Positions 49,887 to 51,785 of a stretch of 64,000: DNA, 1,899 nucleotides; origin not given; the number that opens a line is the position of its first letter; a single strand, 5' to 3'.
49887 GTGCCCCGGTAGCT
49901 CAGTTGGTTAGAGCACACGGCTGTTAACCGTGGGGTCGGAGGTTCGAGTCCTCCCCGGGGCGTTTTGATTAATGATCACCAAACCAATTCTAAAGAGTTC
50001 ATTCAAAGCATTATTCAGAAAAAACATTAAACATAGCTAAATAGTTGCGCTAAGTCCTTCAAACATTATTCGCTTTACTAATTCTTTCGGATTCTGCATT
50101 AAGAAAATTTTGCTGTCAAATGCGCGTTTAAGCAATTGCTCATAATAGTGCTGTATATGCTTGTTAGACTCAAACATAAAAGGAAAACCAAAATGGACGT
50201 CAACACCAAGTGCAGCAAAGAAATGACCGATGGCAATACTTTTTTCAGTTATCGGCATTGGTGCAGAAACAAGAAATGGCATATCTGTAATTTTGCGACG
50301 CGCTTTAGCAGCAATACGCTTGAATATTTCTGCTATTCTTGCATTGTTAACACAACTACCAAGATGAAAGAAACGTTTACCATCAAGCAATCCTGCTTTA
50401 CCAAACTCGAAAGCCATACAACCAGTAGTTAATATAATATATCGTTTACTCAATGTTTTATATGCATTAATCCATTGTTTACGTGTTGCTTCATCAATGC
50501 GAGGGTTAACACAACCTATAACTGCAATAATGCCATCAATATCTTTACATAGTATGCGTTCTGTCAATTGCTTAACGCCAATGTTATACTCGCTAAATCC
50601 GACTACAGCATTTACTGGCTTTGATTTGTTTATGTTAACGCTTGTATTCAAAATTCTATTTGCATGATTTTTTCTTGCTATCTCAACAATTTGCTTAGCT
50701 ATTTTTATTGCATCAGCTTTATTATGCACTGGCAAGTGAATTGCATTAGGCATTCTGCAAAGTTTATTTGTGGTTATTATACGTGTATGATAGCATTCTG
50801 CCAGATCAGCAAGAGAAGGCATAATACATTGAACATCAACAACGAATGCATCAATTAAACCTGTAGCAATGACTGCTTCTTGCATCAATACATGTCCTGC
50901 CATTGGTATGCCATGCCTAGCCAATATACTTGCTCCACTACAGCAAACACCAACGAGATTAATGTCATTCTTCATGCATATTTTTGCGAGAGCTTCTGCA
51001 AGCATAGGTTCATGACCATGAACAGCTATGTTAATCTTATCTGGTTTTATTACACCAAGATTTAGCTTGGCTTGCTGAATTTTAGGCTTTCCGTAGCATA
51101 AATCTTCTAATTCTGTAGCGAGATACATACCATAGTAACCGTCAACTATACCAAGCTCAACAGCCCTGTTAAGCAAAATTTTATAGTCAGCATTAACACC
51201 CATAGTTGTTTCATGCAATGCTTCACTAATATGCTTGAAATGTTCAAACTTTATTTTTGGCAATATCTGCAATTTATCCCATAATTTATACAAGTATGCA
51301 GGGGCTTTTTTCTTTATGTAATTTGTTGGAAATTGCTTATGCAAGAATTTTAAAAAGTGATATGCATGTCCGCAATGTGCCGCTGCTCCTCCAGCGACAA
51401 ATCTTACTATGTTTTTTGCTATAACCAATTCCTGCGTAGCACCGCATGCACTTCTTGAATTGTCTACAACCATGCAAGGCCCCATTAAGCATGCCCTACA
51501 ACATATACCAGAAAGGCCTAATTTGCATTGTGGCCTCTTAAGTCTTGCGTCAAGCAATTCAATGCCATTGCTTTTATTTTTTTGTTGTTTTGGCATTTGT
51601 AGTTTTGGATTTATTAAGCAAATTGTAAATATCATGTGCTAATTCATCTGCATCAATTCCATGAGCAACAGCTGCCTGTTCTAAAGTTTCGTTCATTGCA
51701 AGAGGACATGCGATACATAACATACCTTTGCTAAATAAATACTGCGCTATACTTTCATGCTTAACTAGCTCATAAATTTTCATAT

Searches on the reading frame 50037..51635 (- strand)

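Call 92: search_protein_families(library=pfam, proteins=[window:50037-51635:-], max_evalue=0.0001)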
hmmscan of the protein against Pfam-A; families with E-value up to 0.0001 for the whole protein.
window:50037-51635:- (532 aa): 1 family
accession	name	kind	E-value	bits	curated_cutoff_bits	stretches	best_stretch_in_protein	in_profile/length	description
PF03063.25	Prismane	-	2.6e-93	313.8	27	2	99-501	107-498/513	Prismane/CO dehydrogenase family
